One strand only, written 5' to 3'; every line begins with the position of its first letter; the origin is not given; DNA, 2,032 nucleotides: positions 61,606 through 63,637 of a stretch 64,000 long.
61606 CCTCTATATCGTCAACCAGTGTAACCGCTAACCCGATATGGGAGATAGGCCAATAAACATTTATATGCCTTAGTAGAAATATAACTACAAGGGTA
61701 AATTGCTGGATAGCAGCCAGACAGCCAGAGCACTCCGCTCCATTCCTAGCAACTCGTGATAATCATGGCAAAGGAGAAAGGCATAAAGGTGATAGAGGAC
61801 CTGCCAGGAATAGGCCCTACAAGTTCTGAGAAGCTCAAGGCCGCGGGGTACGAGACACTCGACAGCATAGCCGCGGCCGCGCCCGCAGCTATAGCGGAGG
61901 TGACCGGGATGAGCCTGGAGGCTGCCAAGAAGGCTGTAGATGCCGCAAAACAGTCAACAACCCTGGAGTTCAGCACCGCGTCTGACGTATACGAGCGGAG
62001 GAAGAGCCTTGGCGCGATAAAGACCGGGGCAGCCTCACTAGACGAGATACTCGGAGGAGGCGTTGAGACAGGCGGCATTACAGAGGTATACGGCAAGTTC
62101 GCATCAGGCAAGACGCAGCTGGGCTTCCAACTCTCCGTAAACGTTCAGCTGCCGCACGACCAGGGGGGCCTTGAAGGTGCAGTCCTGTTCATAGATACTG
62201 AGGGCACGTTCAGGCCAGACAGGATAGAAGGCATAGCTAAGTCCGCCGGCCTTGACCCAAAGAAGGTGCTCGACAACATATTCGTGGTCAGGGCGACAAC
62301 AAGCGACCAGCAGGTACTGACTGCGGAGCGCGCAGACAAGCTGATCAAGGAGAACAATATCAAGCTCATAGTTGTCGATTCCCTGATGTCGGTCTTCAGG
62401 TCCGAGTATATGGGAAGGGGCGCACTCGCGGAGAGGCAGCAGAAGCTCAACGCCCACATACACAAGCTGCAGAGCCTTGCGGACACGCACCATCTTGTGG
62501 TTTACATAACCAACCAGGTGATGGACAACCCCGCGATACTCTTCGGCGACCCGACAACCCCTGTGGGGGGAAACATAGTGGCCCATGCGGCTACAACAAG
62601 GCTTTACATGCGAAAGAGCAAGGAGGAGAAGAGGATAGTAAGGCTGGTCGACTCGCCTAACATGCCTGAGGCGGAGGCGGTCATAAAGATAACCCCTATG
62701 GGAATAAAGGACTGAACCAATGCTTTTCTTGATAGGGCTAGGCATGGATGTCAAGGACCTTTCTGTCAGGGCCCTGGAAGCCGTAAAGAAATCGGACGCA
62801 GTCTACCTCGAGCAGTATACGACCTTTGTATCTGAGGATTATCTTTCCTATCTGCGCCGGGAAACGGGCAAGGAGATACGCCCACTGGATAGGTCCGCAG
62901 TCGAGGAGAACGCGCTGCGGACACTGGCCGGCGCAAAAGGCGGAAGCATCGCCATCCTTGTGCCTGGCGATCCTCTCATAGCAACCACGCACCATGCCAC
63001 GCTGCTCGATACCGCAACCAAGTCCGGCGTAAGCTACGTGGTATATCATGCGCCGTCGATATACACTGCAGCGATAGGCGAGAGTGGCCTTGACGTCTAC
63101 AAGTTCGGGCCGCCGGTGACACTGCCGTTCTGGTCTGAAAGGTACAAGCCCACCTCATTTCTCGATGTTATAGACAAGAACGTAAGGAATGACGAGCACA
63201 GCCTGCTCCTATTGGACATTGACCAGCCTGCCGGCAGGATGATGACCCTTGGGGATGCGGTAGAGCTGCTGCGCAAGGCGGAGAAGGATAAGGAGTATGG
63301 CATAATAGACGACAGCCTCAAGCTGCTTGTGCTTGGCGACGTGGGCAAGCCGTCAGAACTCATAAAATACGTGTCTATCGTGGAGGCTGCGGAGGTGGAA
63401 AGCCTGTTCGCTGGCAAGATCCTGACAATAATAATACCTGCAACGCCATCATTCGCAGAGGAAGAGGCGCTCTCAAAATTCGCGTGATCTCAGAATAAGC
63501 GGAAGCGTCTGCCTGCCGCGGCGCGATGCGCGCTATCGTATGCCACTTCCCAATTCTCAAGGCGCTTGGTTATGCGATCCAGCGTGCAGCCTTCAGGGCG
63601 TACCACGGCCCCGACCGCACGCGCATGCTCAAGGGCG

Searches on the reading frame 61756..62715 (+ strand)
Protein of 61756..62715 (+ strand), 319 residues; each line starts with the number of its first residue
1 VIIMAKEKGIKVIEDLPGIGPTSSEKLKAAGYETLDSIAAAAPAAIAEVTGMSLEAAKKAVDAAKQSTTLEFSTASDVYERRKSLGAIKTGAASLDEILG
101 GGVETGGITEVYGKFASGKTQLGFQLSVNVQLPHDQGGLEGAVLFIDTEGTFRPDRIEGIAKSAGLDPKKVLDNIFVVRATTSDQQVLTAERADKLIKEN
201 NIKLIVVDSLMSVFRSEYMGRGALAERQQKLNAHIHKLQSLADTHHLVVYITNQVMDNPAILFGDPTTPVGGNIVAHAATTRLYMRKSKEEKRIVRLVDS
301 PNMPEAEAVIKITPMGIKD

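Call 14: search_protein_families(library=pfam, max_evalue=0.001, proteins=[window:61756-62715:+])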
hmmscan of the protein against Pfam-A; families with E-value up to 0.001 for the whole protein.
window:61756-62715:+ (319 aa): 5 families
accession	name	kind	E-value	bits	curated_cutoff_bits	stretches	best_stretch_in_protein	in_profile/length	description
PF08423.17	Rad51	-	1.2e-85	287.2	22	1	81-319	1-243/244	Rad51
PF00154.27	RecA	-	1.4e-19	71.1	27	1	81-292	26-225/262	recA bacterial DNA recombination protein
PF14520.12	HHH_5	-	7.1e-09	36.5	27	1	14-65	5-56/57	Helix-hairpin-helix domain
PF13481.12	AAA_25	-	3.6e-08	33.7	27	1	86-217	13-159/195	AAA domain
PF06745.19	ATPase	-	1e-07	32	26.6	1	88-317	1-219/231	KaiC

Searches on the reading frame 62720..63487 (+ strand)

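Call 14: search_protein_families(library=pfam, max_evalue=0.001, proteins=[window:62720-63487:+])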
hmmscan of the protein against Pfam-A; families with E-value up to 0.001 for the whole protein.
window:62720-63487:+ (255 aa): 1 family
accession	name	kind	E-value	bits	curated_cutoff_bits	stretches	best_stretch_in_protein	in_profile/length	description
PF00590.25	TP_methylase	-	5.2e-16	59.7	27.8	1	1-193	1-190/212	Tetrapyrrole (Corrin/Porphyrin) Methylases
